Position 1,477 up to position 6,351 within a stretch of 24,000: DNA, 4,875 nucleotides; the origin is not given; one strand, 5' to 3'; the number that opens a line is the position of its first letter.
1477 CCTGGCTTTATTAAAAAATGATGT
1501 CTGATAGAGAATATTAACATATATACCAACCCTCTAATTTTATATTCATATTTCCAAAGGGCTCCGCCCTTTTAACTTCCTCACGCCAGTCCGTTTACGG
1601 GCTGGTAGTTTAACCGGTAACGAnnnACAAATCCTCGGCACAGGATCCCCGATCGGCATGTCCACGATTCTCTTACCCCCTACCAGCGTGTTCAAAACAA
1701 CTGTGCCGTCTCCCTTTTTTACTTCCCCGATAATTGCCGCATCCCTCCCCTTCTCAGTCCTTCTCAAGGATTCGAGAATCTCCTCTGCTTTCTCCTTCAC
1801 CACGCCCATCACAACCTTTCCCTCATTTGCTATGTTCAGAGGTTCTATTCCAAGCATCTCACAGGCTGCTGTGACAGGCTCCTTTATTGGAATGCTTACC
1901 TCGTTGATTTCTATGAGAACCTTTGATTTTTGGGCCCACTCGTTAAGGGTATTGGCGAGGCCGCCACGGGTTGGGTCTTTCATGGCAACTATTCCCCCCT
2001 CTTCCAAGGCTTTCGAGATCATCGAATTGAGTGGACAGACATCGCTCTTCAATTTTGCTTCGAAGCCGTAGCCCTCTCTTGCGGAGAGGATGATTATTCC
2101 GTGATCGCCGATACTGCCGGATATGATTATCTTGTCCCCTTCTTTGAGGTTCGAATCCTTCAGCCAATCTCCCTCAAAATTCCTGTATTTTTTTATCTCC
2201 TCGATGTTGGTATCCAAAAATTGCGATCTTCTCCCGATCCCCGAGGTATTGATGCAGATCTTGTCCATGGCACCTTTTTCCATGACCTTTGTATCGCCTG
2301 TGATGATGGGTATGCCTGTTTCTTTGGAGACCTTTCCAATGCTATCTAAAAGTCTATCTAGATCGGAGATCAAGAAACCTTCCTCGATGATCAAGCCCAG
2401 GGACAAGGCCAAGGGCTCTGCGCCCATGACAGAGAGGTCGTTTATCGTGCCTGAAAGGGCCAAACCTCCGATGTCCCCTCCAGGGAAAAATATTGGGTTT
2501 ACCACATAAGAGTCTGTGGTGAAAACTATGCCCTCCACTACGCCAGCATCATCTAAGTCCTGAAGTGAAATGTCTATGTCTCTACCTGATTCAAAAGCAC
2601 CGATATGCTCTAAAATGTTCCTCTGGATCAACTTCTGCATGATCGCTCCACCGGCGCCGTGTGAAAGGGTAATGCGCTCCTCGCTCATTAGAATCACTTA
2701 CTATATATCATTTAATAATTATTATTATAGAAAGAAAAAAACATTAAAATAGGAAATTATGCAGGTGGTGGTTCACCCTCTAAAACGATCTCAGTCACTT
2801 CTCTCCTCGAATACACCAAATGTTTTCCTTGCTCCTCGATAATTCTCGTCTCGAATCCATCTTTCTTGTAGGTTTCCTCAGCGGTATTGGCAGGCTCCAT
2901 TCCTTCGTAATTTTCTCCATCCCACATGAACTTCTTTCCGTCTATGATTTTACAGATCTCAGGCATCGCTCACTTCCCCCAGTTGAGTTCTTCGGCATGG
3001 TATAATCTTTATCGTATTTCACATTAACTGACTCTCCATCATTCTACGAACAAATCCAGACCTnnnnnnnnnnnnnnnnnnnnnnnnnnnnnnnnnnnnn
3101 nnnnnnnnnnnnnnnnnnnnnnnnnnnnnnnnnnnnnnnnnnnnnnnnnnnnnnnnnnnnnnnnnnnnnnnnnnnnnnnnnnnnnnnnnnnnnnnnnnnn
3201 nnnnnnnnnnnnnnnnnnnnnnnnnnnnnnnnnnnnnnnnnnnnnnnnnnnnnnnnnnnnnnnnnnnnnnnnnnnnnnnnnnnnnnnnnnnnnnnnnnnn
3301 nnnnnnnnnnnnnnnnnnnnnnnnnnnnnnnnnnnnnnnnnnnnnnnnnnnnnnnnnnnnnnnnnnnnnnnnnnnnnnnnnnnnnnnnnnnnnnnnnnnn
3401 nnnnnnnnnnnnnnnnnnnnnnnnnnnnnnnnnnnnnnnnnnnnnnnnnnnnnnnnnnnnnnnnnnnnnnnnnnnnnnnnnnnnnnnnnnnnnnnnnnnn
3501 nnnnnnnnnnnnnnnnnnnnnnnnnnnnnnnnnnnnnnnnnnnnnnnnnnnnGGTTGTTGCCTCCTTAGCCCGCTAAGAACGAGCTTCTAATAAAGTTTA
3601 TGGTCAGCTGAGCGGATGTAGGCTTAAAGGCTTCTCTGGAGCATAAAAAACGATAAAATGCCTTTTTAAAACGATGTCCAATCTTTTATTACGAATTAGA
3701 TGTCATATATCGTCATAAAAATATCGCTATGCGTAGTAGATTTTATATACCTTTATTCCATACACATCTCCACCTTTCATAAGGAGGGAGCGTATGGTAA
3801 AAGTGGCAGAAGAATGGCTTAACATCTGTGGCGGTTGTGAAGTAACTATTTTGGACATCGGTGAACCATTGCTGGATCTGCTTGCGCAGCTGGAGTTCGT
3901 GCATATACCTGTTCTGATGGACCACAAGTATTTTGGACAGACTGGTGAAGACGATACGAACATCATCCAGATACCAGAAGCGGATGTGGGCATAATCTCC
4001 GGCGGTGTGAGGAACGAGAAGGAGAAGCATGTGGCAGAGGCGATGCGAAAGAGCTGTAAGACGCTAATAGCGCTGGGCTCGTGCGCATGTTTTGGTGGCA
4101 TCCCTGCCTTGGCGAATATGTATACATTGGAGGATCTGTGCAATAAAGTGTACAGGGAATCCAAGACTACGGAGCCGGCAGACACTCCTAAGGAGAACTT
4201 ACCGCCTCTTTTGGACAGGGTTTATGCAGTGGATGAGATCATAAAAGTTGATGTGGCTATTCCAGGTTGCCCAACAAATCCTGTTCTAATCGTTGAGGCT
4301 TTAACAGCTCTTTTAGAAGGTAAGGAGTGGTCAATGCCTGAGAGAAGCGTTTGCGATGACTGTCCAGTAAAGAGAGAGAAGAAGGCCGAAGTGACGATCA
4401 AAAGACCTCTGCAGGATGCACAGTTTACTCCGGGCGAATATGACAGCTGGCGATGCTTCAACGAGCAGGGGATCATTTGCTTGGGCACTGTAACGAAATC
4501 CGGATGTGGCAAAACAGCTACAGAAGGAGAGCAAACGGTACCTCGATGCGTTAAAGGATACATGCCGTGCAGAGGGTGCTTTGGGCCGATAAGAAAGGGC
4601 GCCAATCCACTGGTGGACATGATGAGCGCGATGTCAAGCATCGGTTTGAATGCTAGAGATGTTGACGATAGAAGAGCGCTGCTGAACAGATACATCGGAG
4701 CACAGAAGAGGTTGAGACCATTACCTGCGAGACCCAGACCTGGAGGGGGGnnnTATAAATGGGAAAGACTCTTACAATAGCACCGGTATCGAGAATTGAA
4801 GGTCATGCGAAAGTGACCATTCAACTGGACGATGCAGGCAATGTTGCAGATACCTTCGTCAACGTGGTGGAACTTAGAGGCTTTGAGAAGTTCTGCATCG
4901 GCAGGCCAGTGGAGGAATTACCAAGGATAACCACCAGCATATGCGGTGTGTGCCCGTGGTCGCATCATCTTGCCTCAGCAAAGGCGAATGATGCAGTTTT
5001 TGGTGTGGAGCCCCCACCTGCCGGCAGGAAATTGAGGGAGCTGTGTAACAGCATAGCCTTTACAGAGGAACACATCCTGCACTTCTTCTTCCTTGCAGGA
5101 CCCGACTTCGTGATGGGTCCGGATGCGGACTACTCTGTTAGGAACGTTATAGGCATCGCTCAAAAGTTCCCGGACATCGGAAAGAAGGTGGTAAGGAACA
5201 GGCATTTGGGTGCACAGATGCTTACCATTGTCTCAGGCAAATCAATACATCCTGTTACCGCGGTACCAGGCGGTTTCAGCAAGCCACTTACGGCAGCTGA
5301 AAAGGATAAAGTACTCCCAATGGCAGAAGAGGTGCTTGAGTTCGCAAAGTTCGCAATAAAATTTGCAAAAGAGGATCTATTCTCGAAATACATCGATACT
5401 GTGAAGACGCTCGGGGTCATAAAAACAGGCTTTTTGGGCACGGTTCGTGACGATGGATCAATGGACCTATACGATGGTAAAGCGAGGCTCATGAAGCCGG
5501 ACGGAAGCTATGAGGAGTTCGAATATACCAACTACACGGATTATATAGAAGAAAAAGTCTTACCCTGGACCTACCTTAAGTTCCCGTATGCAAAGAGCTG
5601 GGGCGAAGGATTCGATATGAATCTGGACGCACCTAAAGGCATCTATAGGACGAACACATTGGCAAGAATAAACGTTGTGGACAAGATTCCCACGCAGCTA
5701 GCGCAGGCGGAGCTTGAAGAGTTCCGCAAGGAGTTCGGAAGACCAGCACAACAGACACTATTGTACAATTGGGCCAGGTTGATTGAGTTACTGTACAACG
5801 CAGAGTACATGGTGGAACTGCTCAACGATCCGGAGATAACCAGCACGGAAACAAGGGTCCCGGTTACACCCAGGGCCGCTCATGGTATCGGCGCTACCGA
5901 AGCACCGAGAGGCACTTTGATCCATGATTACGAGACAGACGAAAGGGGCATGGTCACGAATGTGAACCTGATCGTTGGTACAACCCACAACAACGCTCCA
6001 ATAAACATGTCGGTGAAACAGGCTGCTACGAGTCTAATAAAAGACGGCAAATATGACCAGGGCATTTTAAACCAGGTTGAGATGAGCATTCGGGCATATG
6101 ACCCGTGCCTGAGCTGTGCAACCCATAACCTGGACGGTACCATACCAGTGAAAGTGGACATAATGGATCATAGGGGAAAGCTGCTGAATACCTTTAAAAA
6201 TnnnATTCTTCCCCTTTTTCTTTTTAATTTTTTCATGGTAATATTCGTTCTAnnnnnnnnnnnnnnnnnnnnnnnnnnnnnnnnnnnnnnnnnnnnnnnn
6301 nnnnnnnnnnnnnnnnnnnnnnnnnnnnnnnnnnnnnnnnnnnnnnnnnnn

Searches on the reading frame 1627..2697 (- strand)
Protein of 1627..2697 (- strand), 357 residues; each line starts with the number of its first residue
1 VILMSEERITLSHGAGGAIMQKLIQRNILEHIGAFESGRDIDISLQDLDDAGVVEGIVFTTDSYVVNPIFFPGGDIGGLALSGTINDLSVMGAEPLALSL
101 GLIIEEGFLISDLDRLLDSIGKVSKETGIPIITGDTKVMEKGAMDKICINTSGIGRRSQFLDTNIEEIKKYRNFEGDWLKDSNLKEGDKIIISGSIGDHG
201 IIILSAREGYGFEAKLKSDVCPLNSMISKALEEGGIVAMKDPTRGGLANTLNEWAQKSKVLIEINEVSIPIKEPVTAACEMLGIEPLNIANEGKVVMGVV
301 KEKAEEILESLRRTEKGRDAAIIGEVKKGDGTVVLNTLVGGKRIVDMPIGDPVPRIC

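Call 4: search_protein_families(library=pfam, proteins=[window:1627-2697:-], max_evalue=0.01)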
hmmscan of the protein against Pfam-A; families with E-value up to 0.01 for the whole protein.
window:1627-2697:- (357 aa): 2 families
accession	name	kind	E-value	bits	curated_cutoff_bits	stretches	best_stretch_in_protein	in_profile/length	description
PF02769.27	AIRS_C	-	2.4e-27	96.4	23.1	1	185-333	1-152/156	AIR synthase related protein, C-terminal domain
PF00586.29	AIRS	-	1.2e-20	74.4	24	1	49-156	2-111/112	AIR synthase related protein, N-terminal domain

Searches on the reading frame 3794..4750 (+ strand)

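Call 4: search_protein_families(library=pfam, proteins=[window:3794-4750:+], max_evalue=0.01)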
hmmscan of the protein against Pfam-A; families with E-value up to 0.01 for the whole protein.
window:3794-4750:+ (319 aa): 1 family
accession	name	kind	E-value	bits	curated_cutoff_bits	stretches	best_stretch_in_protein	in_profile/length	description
PF01058.29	Oxidored_q6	-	2.6e-29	102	27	1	12-173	1-128/128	NADH ubiquinone oxidoreductase, 20 Kd subunit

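Call 51: search_protein_families(library=ncbifam, proteins=[window:3794-4750:+], max_evalue=0.01)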
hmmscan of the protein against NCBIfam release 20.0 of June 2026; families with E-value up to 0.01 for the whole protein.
window:3794-4750:+ (319 aa): 17 families
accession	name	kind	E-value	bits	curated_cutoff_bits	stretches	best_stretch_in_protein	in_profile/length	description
NF045875.1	F420_non_VhuG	exception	5.4e-65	219.5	450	1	2-300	5-274/286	F420-non-reducing hydrogenase subunit VhuG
NF040831.1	sulfhyd_ShyD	equivalog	6.5e-18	65.2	460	1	9-193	8-167/240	NAD(P)-dependent hydrogenase/sulfhydrogenase 2 subunit delta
TIGR03294.1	FrhG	equivalog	5.6e-16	59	245.5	2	2-105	2-95/228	coenzyme F420 hydrogenase subunit gamma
NF040836.1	sulfhyd_HydD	equivalog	2.7e-14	53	500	1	9-194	13-174/261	NADPH-dependent hydrogenase/sulfhydrogenase 1 subunit delta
NF005012.1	PRK06411.1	subfamily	1.3e-07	31.3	116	1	143-174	124-155/166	NADH-quinone oxidoreductase subunit NuoB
TIGR01957.1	nuoB_fam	subfamily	1.6e-06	28.1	142.7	1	143-173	108-138/145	NADH-quinone oxidoreductase subunit B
NF011390.0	PRK14815.1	equivalog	3.2e-06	26.6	281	1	144-179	124-159/183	NADH dehydrogenase subunit B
NF045520.1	H2_NiFeSe_small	exception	6.5e-06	25.7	470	1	73-127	126-183/314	NiFeSe hydrogenase small subunit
NF011395.0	PRK14820.1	equivalog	1.3e-05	25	263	1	145-173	125-153/180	NADH-quinone oxidoreductase subunit B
NF011393.0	PRK14818.1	equivalog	2.8e-05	23.7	255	1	145-175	123-153/173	NADH dehydrogenase subunit B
NF011391.0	PRK14816.1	equivalog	0.00025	20.7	283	0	143-167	143-167/196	NADH-quinone oxidoreductase subunit B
NF011389.0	PRK14814.1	equivalog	0.00038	20.3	285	1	145-173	125-153/186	NADH dehydrogenase subunit B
NF011392.0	PRK14817.1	equivalog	0.00047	19.9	271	1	143-173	126-156/182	NADH-quinone oxidoreductase subunit B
NF011394.0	PRK14819.1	equivalog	0.00063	19.3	312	1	144-174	123-153/264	NADH-quinone oxidoreductase subunit B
NF009808.0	PRK13292.1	equivalog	0.00081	17.3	1156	1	143-175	115-147/791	NADH-quinone oxidoreductase subunit B/C/D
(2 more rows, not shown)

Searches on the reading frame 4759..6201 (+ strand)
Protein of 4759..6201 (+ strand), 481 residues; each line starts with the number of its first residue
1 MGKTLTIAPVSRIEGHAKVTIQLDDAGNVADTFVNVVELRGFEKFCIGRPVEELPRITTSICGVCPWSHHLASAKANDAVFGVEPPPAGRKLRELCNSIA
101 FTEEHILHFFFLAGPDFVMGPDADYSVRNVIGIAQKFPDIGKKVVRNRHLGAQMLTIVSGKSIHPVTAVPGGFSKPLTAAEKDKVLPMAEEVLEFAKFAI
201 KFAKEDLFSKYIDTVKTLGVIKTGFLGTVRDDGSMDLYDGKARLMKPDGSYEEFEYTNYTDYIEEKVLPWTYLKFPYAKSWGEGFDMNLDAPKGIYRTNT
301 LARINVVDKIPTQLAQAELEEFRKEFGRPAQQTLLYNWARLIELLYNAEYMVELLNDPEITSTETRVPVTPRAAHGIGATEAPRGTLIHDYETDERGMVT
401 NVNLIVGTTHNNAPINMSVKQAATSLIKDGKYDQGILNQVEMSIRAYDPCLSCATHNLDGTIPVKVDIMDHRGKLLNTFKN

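Call 4: search_protein_families(library=pfam, proteins=[window:4759-6201:+], max_evalue=0.01)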
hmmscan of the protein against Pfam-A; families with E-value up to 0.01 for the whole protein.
window:4759-6201:+ (481 aa): 1 family
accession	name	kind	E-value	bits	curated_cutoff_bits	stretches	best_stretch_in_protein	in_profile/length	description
PF00374.24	NiFeSe_Hases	-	1.2e-32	114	25.8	2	40-118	1-79/508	Nickel-dependent hydrogenase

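Call 24: search_solved_structures(query=window:4759-6201:+, max_evalue=0.00001, show_alignments=1)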
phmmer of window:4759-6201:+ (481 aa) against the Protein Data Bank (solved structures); distinct sequences matched with E-value up to 0.00001: 68 (the best 60 are shown).
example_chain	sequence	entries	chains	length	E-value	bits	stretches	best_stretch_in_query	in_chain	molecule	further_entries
9sfi_g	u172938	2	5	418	8.8e-121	407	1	2-426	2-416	Coenzyme F420-reducing hydrogenase, alpha subunit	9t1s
5odc_F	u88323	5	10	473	2.9e-118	398.7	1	5-459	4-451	Methyl-viologen reducing hydrogenase subunit A | Methyl-viologen reducing hydrogenase, subunit A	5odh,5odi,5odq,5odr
7t2r_D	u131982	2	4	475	4.4e-118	398.2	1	5-477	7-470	NiFe hydrogenase large subunit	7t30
9sw2_F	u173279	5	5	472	5.3e-116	391.3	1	5-476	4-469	F420-non-reducing hydrogenase subunit A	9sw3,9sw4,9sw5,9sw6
5xf9_D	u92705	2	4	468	1.9e-105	356.5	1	5-456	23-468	NAD-reducing hydrogenase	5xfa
5jsu_B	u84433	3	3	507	1.5e-34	122.7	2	4-219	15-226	Periplasmic [NiFeSe] hydrogenase, large subunit, selenocysteine-containing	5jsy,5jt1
9r51_A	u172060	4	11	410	2.3e-33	118.8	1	1-203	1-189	F420-reducing [NiFe]-hydrogenase from Methanothermococcus thermolithotrophicus subunit alp | F420-reducing [NiFe]-hydrogenase from Methanothermococcus thermolit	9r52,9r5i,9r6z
5jsh_B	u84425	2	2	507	4.9e-33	117.7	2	4-219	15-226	Periplasmic [NiFeSe] hydrogenase, large subunit, selenocysteine-containing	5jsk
6qgt_A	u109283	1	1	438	6.2e-33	117.4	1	2-202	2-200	F420-reducing hydrogenase, subunit alpha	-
6z8m_B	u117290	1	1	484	8.6e-33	116.9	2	4-219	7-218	Periplasmic [NiFeSe] hydrogenase, large subunit, selenocysteine-containing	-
6ruc_B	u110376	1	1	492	9.2e-33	116.8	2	4-219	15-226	Periplasmic [NiFeSe] hydrogenase, large subunit, selenocysteine-containing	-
6qgr_A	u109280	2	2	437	1.2e-32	116.4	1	3-202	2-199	Coenzyme F420 hydrogenase subunit alpha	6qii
6rtp_B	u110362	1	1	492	1.3e-32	116.4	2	4-219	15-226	Periplasmic [NiFeSe] hydrogenase, large subunit, selenocysteine-containing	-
6z8o_B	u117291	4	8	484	2.3e-32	115.5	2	4-219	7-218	Periplasmic [NiFeSe] hydrogenase, large subunit, selenocysteine-containing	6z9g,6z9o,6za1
6ru9_B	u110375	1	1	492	2.4e-32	115.4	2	4-219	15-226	Periplasmic [NiFeSe] hydrogenase, large subunit, selenocysteine-containing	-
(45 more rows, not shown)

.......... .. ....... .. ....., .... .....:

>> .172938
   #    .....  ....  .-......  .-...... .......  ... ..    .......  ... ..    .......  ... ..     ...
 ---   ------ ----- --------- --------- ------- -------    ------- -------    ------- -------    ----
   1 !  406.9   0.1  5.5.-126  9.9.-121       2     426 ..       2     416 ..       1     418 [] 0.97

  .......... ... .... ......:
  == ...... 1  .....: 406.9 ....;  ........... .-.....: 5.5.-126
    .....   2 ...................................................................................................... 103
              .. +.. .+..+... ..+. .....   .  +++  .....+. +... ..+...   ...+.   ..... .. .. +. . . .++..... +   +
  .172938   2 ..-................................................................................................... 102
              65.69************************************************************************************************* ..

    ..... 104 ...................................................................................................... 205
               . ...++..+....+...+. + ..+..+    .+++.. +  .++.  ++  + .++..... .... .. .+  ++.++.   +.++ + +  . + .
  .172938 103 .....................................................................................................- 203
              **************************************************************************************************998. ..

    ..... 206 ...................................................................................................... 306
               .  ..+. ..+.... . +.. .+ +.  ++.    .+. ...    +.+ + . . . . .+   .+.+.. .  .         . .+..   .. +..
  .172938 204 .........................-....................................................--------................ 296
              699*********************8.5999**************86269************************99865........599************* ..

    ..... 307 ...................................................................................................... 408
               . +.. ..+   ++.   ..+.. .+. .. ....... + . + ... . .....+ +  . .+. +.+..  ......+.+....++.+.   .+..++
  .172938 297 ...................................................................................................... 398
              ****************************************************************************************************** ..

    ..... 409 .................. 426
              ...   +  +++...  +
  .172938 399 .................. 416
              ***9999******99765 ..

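Call 51: search_protein_families(library=ncbifam, proteins=[window:4759-6201:+], max_evalue=0.01)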
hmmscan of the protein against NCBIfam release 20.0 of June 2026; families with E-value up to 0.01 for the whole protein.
window:4759-6201:+ (481 aa): 9 families
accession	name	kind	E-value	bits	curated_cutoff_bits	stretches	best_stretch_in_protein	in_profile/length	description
NF041785.2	VhuA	equivalog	2.3e-136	454.7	800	1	2-428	2-418/418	F420-non-reducing hydrogenase Vhu subunit A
TIGR03295.1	frhA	equivalog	2.3e-47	161.9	392.5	1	1-458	1-397/412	coenzyme F420 hydrogenase subunit alpha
NF033181.1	NiFeSe_hydrog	equivalog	2.4e-47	162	600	2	5-128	4-127/507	nickel-dependent hydrogenase large subunit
NF040828.1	sulfhyd_ShyA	equivalog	3.2e-47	161.4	700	1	8-456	6-411/415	NAD(P)-dependent hydrogenase/sulfhydrogenase 2 subunit alpha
NF045518.1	H2_NiFeSe_large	exception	1.2e-44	152.9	780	2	4-184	3-190/485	NiFeSe hydrogenase large subunit HysA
NF040832.1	sulfhyd_HydA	equivalog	1.6e-35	123.1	880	1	5-456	5-422/426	NADPH-dependent hydrogenase/sulfhydrogenase 1 subunit alpha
NF007778.0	PRK10467.1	equivalog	6.8e-24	84.1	969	2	2-118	2-117/567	hydrogenase 2 large subunit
NF007550.0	PRK10170.1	equivalog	8.9e-23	80.5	1101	2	2-121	16-135/597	Ni/Fe-hydrogenase large subunit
NF041786.2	VhuU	equivalog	4.1e-10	39.3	70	1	433-459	4-30/45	F420-non-reducing hydrogenase selenoprotein subunit VhuU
